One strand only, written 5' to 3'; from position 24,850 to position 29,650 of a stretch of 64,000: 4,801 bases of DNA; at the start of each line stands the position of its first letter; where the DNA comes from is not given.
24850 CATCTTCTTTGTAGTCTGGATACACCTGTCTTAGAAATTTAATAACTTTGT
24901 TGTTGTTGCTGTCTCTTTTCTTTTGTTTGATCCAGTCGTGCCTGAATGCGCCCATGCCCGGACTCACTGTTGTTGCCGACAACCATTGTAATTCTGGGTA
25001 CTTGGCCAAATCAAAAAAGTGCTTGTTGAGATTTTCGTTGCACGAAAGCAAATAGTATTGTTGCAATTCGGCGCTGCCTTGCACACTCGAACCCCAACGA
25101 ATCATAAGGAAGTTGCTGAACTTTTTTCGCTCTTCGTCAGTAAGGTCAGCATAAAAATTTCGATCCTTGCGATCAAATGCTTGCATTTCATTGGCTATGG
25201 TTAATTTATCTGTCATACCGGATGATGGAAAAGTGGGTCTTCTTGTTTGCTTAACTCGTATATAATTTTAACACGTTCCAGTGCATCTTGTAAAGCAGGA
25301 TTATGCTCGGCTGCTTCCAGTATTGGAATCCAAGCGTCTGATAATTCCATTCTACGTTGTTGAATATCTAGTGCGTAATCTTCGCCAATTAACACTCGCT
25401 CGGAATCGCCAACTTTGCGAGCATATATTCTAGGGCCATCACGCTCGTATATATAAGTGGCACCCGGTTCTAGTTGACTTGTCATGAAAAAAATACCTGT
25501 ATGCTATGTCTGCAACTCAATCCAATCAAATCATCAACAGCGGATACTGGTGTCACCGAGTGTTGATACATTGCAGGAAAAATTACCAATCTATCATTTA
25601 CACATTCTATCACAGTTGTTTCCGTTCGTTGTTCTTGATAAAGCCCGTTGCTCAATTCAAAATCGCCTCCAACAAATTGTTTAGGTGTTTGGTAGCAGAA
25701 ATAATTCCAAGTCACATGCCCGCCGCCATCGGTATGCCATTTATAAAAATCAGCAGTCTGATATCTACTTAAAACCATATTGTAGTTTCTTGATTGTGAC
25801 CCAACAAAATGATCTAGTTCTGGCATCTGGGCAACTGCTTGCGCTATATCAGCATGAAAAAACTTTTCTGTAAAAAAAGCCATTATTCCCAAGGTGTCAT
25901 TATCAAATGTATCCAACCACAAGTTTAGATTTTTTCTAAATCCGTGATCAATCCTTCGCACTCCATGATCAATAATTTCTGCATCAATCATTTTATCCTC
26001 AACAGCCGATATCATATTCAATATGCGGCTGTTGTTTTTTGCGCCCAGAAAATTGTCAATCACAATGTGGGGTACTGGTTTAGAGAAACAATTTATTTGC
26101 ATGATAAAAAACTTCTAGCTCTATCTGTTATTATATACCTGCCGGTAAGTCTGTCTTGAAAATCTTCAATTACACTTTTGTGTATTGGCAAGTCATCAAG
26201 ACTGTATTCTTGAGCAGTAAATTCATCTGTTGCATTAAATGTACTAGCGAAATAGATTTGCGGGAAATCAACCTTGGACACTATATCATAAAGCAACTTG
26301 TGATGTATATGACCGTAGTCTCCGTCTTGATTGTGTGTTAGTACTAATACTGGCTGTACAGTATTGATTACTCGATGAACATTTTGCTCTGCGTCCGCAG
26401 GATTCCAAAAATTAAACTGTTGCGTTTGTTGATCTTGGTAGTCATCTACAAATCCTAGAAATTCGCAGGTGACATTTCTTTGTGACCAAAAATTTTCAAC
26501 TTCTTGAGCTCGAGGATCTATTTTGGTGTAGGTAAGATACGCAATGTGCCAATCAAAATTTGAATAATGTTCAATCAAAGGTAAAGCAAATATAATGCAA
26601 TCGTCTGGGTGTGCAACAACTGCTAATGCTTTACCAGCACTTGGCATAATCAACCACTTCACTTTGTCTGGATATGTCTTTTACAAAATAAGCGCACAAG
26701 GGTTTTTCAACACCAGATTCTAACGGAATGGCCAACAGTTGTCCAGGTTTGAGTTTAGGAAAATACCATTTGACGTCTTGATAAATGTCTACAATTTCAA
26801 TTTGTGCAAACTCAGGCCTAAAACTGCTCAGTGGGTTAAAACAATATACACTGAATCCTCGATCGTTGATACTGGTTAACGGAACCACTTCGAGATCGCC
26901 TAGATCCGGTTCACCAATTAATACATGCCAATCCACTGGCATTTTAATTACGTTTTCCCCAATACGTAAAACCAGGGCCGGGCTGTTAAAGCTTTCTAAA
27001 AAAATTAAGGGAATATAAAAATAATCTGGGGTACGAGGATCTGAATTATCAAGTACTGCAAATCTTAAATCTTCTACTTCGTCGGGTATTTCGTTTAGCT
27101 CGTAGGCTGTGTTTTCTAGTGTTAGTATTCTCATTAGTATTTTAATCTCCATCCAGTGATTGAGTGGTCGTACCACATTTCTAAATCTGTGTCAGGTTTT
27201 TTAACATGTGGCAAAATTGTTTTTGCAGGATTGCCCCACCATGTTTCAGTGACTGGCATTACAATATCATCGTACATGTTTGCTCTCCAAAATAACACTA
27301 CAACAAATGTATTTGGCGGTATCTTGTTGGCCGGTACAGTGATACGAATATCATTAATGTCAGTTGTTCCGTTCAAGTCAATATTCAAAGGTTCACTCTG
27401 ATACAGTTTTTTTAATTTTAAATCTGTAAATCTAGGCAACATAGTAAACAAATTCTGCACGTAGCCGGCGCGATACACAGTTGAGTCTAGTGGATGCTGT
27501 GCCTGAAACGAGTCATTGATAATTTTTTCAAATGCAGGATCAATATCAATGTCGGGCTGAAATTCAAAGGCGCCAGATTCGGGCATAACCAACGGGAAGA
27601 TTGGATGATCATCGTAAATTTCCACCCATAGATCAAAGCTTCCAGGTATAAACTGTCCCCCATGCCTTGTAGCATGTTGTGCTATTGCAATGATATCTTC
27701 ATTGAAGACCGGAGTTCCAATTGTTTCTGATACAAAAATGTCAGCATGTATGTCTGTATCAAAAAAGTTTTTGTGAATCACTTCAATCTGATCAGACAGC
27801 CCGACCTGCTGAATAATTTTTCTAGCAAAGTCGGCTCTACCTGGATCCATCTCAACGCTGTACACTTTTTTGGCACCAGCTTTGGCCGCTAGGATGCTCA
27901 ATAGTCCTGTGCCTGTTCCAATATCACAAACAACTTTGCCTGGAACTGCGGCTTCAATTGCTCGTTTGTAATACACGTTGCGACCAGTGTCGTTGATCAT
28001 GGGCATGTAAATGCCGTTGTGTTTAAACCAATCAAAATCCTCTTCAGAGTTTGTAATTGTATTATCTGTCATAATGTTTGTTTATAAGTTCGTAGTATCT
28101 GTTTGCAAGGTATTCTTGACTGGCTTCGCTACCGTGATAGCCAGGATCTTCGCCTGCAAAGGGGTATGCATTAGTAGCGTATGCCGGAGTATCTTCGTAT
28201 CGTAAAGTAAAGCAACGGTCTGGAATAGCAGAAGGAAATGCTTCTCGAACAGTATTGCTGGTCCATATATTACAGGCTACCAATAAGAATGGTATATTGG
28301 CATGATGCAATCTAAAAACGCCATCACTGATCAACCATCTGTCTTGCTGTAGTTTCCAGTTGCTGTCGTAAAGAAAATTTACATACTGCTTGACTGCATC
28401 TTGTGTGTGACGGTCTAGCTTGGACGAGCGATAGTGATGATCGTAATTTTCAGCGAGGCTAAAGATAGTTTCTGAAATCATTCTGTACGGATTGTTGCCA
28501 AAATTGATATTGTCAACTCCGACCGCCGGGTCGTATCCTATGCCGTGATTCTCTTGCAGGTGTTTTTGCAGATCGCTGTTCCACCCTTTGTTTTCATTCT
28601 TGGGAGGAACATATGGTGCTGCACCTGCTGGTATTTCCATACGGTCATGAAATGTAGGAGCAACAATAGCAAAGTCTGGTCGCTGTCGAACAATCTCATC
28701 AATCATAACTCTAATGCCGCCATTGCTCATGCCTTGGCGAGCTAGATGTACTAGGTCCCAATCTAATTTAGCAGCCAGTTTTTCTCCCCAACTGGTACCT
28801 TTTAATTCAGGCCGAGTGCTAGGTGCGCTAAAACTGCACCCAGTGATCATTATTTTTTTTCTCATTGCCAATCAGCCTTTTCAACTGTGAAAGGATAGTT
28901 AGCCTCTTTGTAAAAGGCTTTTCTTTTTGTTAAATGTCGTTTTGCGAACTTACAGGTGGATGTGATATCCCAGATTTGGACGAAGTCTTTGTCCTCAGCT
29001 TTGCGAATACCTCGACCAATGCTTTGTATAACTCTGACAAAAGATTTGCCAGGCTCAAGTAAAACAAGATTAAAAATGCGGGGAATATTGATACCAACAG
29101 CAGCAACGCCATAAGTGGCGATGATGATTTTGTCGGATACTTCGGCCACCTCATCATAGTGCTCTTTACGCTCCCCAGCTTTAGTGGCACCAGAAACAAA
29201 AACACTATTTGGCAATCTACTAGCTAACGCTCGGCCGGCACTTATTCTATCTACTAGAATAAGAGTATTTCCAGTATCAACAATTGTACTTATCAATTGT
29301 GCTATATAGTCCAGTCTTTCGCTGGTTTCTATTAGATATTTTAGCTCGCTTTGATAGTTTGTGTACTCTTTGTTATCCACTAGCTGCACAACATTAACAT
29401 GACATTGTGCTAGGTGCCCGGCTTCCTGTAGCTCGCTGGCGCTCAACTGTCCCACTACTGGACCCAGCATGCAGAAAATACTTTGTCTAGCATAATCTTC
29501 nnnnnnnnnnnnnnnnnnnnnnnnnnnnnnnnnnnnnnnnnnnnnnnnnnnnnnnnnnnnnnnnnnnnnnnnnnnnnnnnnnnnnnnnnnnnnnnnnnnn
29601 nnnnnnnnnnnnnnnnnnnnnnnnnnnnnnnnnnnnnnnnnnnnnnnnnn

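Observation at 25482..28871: Cluster of protein- and small-molecule-modifying enzymes: 2OG-Fe(II) oxygenase, LmbE-like deacetylase, PRMT-like methyltransferase, SGNH-like hydrolase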

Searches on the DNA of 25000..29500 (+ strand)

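Call 5: search_dna_similar(query=window:25000-29500:+, collection=phages, mode=near, max_rows=20)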
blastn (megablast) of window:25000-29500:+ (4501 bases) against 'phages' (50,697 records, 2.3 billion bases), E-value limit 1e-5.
No match.
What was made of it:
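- Tried and rejected: Megablast of the region against phages: no match (call 5), so no annotated close relative could be used.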

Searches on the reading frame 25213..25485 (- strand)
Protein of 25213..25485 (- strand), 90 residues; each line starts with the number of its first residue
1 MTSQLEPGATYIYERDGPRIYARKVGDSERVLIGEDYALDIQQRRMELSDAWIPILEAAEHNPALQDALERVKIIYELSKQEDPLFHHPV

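Call 68: search_protein_families(library=pfam, proteins=[window:25213-25485:-], max_evalue=0.001)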
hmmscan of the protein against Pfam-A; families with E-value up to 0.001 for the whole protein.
window:25213-25485:- (90 aa): 0 families

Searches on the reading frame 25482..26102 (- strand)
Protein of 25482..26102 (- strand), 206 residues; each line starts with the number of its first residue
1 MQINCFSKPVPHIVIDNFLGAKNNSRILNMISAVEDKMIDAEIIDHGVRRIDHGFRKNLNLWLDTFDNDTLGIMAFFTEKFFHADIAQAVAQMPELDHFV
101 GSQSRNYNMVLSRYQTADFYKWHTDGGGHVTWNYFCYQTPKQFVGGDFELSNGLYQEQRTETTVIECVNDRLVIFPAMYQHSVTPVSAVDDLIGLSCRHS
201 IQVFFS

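Call 3: search_protein_families(library=pfam, proteins=[window:25482-26102:-], max_evalue=1)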
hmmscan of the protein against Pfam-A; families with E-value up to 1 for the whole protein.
window:25482-26102:- (206 aa): 4 families
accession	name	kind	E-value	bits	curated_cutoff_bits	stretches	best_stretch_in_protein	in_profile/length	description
PF13640.12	2OG-FeII_Oxy_3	-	4.1e-09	37.7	27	1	111-205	3-97/98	2OG-Fe(II) oxygenase superfamily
PF13661.12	2OG-FeII_Oxy_4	-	0.012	16.5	27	1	110-205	2-97/98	2OG-Fe(II) oxygenase superfamily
PF14033.12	DUF4246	-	0.021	14.4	26.7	1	160-190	333-363/401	Protein of unknown function (DUF4246)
PF13759.12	2OG-FeII_Oxy_5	-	0.033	15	27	1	156-188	59-91/101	Putative 2OG-Fe(II) oxygenase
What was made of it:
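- Checked: 25482-26102: Pfam 2OG-FeII_Oxy_3, 37.7 bits against a cut-off of 27 (call 3).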

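Call 4: search_protein_families(library=phrogs, proteins=[window:25482-26102:-], max_evalue=0.01)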
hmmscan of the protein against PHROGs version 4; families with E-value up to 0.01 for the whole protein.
window:25482-26102:- (206 aa): 3 families
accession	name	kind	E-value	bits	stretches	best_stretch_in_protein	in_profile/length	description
phrog_61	-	moron, auxiliary metabolic gene and host takeover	1.3e-11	45.2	1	2-186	435-615/689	2OG-Fe(II) oxygenase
phrog_274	-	DNA, RNA and nucleotide metabolism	6.4e-06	27.2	1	57-187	49-164/192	DNA endonuclease V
phrog_81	-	moron, auxiliary metabolic gene and host takeover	2.9e-05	24.7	1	106-186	138-224/283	2OG-Fe(II) oxygenase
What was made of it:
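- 25482..26102 (-): 2OG-Fe(II) oxygenase (P4H-type, 206 aa). Recently acquired accessory gene. Pfam 2OG-FeII_Oxy_3 4e-9; phrog_61 1.3e-11 (calls 3, 4).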

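Call 10: search_protein_families(library=ncbifam, proteins=[window:25482-26102:-], max_evalue=0.1)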
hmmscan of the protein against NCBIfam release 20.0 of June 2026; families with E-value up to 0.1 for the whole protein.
window:25482-26102:- (206 aa): 1 family
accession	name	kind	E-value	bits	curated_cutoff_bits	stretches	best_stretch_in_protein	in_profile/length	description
NF003974.0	PRK05467.1-3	equivalog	0.0015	18.1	143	1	85-187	60-161/221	Fe2+-dependent dioxygenase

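Call 40: search_solved_structures(query=window:25482-26102:-, max_evalue=1, show_alignments=2)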
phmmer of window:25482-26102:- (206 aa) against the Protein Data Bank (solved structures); distinct sequences matched with E-value up to 1: 10.
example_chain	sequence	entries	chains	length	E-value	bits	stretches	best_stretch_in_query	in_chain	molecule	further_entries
1e4l_A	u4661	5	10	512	0.011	18.6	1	92-164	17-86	BETA-GLUCOSIDASE, CHLOROPLASTIC | BETA-GLUCOSIDASE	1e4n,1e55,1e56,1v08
1h49_A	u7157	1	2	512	0.012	18.4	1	92-164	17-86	BETA-GLUCOSIDASE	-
1hxj_A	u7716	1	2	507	0.012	18.4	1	92-164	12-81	BETA-GLUCOSIDASE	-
1e1e_A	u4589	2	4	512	0.013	18.4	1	92-164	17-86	BETA-GLUCOSIDASE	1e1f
3aiu_A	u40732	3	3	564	0.18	14.6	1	110-146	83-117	Beta-glucosidase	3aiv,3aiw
1v03_A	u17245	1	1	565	0.32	13.8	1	110-144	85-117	DHURRINASE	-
3ais_A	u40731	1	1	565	0.41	13.4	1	113-149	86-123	Beta-glucosidase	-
2dga_A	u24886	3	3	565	0.41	13.4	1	113-149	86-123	Beta-glucosidase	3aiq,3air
1v02_A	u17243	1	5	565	0.44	13.4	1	110-144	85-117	DHURRINASE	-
1v02_E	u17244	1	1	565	0.45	13.3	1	110-144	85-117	DHURRINASE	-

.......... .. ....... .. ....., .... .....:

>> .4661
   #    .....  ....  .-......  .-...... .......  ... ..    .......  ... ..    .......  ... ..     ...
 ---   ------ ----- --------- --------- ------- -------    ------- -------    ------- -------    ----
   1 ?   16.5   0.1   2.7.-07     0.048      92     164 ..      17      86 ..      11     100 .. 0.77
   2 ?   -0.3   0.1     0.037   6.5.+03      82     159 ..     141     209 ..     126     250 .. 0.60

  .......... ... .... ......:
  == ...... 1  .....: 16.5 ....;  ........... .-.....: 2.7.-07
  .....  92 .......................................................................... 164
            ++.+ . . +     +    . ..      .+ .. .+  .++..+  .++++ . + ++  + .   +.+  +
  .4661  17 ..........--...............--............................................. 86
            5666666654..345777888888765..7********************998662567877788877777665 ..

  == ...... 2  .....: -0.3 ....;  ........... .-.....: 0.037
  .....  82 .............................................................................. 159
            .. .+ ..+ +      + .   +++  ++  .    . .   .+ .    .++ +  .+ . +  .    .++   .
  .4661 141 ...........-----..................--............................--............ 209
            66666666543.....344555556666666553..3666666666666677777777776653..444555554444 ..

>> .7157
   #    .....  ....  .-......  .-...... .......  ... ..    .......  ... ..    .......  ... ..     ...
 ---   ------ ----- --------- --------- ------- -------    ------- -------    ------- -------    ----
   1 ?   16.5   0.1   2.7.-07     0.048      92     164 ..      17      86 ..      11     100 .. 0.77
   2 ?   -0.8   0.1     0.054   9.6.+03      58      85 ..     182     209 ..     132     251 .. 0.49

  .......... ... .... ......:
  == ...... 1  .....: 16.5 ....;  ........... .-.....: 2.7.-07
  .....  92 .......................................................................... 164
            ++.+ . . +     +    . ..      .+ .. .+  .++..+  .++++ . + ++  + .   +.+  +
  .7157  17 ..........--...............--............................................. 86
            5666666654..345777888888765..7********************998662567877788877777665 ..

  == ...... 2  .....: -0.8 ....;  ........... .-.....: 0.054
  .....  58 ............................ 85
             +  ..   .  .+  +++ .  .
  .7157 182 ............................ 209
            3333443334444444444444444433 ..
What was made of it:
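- Tried and rejected: phmmer of the 2OG protein against PDB: only spurious beta-glucosidase hits (call 40).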

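Call 75: search_protein_families(library=padloc, proteins=[window:25482-26102:-], max_evalue=0.01)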
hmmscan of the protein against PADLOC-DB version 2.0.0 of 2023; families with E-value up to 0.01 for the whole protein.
window:25482-26102:- (206 aa): 1 family
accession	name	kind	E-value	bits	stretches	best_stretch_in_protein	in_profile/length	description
PDLC01653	2OG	-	6.4e-11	40.9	1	111-188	3-70/81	"CAS-I,CAS-II,CAS-III,CAS-IV,CAS-V,CAS-VI; associated"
